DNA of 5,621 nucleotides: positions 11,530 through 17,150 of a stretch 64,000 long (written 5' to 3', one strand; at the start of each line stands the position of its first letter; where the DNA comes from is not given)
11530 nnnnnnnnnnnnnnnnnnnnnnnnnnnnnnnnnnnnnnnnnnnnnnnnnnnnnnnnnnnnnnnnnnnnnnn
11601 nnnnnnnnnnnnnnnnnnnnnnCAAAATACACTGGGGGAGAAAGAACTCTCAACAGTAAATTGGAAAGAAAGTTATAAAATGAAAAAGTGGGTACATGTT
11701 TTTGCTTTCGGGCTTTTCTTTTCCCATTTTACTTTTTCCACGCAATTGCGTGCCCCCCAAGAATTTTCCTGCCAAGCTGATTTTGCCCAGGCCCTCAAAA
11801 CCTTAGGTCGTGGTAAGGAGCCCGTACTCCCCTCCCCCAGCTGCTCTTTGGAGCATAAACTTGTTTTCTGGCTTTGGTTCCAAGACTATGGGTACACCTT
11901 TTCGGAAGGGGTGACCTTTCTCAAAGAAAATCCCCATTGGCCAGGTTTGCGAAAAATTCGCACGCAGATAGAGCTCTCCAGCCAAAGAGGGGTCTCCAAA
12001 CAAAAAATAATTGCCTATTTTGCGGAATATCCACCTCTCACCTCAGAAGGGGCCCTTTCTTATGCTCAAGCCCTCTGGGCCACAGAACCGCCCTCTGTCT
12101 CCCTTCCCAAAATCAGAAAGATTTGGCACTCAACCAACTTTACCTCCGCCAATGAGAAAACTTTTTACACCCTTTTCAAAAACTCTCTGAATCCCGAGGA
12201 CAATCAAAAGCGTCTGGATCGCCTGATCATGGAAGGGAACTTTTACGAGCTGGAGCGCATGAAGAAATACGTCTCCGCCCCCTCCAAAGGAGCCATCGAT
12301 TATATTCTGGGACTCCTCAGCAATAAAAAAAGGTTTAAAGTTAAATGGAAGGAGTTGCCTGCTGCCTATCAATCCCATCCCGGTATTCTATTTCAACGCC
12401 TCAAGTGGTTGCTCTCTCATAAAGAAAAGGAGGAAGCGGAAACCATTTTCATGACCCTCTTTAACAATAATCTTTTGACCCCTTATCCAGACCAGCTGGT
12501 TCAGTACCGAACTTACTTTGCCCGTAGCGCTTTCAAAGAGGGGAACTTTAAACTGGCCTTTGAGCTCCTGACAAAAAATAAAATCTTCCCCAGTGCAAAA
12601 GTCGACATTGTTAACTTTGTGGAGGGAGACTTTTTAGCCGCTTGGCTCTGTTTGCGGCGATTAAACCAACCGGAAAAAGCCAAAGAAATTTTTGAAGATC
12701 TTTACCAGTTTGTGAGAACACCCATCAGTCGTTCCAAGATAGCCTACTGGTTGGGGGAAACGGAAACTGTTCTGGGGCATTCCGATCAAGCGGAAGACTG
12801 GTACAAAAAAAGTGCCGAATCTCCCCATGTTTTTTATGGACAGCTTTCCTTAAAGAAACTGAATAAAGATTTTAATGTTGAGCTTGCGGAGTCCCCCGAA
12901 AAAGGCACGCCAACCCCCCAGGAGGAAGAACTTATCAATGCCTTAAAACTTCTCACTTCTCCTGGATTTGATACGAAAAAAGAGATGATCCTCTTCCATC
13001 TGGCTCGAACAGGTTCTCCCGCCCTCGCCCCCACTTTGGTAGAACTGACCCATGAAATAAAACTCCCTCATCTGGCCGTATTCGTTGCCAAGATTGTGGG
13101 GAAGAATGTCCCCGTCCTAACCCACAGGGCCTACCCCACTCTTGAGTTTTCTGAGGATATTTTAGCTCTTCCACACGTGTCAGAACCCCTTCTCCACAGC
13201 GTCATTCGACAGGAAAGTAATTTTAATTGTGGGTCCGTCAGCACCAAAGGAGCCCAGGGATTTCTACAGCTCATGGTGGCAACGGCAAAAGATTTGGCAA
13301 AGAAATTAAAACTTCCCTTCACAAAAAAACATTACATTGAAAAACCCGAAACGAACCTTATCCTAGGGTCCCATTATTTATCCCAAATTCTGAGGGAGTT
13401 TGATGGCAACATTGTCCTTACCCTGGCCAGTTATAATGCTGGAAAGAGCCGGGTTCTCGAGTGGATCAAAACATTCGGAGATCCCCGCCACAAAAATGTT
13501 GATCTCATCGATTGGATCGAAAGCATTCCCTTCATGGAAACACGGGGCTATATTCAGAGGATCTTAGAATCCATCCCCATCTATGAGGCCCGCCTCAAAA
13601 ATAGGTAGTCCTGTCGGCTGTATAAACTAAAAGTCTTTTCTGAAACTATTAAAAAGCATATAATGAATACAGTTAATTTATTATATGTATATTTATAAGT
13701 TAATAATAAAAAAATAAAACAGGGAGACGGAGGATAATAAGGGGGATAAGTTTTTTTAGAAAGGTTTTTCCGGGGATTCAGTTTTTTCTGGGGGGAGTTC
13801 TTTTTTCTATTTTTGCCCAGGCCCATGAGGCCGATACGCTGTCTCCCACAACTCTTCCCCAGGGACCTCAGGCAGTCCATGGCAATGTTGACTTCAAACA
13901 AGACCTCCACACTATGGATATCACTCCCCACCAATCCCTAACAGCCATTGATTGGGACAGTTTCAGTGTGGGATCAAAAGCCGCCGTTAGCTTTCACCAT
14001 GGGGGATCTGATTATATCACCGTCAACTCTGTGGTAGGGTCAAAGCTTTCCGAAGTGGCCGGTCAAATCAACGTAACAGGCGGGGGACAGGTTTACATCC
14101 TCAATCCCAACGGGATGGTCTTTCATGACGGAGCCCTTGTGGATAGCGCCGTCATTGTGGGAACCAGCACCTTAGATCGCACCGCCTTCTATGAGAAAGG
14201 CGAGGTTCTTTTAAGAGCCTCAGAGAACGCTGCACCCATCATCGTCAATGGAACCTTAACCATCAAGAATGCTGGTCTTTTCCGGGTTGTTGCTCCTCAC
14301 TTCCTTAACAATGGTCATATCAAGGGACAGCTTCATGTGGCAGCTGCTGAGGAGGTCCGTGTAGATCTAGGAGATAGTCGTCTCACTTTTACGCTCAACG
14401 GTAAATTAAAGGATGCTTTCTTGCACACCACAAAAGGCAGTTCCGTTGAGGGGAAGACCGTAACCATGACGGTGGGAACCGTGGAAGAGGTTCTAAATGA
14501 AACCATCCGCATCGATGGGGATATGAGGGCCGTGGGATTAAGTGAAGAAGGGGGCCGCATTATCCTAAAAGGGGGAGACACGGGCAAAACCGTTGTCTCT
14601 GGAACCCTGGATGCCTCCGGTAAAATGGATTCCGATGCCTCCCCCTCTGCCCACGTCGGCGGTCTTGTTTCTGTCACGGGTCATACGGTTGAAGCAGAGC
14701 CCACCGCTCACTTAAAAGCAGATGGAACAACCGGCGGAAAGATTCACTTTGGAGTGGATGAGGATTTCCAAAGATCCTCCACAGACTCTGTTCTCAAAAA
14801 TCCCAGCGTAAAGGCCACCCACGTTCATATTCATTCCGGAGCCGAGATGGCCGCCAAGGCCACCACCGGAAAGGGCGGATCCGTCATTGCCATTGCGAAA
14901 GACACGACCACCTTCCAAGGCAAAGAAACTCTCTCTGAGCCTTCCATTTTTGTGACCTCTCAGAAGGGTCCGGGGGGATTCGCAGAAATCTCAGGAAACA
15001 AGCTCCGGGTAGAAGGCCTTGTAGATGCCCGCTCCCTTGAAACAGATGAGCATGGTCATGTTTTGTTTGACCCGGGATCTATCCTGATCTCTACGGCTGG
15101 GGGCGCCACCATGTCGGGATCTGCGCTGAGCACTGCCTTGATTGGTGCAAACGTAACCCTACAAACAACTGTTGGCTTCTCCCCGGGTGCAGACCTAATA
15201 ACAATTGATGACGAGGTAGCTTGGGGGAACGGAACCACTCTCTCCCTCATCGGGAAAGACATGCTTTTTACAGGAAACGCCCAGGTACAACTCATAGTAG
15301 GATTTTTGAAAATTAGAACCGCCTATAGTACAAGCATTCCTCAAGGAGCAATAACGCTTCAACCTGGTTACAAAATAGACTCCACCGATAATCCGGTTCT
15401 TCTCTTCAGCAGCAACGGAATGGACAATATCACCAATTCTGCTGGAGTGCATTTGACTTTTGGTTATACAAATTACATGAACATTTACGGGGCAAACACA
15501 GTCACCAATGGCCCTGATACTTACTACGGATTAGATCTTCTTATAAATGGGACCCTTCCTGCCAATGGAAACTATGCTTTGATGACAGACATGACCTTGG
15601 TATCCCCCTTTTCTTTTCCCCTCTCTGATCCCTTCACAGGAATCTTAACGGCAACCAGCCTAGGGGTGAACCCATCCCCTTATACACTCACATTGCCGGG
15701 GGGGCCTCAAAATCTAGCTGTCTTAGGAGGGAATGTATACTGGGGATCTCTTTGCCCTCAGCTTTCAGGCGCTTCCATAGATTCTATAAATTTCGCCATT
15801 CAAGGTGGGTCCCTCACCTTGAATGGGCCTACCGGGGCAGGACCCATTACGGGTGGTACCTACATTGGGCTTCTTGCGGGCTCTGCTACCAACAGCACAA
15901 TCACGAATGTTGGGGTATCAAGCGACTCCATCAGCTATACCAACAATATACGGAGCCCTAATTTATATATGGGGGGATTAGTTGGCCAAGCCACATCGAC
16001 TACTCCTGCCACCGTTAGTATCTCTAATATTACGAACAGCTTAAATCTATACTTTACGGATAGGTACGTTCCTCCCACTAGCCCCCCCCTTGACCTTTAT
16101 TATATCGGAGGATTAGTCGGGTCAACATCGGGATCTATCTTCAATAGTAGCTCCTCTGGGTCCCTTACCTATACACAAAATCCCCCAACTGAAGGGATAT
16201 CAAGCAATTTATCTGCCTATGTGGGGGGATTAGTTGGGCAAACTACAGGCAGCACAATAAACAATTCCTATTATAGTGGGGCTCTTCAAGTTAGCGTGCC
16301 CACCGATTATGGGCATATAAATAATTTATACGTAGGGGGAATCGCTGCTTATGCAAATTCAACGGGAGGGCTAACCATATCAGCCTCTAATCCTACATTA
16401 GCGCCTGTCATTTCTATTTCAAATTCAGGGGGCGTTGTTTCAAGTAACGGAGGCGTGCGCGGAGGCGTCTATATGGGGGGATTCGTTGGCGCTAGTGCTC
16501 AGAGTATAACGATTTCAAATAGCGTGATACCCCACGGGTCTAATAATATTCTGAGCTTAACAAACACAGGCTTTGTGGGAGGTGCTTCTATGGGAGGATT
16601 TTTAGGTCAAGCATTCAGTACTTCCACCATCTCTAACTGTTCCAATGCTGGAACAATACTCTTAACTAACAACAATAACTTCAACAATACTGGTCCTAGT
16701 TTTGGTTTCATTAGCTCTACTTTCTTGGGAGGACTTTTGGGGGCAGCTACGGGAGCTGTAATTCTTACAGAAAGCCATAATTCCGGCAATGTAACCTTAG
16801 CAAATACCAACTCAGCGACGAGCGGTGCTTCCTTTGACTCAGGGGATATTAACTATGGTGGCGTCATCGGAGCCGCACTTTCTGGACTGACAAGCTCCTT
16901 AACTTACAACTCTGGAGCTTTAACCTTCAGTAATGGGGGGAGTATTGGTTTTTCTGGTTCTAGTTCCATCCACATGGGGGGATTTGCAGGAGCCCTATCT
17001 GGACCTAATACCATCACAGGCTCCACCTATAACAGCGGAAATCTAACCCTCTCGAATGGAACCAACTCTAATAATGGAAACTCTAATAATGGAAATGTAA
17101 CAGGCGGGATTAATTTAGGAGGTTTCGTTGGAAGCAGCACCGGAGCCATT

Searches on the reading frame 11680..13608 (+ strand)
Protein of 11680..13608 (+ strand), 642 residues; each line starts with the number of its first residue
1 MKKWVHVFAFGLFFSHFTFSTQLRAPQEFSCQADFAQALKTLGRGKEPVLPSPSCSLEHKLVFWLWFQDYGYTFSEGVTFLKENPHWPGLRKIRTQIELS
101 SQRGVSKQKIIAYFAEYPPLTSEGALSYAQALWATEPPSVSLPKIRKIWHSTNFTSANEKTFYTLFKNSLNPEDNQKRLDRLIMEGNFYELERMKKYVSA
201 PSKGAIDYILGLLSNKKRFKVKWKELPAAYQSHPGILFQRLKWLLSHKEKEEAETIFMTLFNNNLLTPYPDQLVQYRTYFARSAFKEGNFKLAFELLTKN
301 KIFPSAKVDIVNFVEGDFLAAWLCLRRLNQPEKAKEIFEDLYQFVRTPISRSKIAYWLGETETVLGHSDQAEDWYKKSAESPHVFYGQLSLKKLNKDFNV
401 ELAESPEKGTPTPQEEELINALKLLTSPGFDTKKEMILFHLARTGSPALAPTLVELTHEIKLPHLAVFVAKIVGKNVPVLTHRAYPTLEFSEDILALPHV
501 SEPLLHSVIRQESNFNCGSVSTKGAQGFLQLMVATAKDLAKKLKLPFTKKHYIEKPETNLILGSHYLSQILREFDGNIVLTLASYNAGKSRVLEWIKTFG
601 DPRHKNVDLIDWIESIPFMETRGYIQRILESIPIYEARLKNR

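Call 6: search_protein_families(library=pfam, proteins=[window:11680-13605:+], max_evalue=0.01)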
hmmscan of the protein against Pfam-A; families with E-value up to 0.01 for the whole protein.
window:11680-13605:+ (642 aa): 1 family
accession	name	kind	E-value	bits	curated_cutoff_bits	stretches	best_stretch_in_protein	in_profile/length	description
PF01464.25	SLT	-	5e-24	84.6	21.3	1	499-605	11-114/117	Transglycosylase SLT domain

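Call 78: find_encoding_contigs(protein=window:11680-13608:+, flank=1000, max_places=3)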
Protein window:11680-13608:+ (642 aa): no gene with exactly this product is on record in the collection.

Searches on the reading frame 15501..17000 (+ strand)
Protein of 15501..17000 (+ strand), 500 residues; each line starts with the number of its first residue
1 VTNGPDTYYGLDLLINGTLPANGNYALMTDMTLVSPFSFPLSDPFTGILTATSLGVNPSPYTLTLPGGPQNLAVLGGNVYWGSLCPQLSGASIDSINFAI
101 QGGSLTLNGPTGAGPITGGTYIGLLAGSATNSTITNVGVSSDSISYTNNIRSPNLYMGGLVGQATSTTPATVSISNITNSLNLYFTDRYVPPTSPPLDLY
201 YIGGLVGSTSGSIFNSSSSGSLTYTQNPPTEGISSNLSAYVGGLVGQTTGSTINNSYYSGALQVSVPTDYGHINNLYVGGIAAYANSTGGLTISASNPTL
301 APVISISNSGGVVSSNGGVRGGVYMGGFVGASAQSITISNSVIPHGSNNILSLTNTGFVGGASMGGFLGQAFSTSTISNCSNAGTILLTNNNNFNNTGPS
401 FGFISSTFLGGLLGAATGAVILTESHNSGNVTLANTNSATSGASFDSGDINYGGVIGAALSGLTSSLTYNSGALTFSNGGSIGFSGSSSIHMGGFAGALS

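Call 12: search_protein_families(library=pfam, proteins=[window:15501-17000:+], max_evalue=10)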
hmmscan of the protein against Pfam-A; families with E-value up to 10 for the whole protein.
window:15501-17000:+ (500 aa): 1 family
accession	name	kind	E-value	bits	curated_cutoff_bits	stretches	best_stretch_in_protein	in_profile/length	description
PF07581.17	Glug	-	4.7e-12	45.9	20.5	5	200-223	3-28/28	The GLUG motif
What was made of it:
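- On GLUG motif repeat proteins (PF07581): E 4.7e-12, 45.9 bits (cutoff 20.5), 5 stretches in 15501-17000 (call 12).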
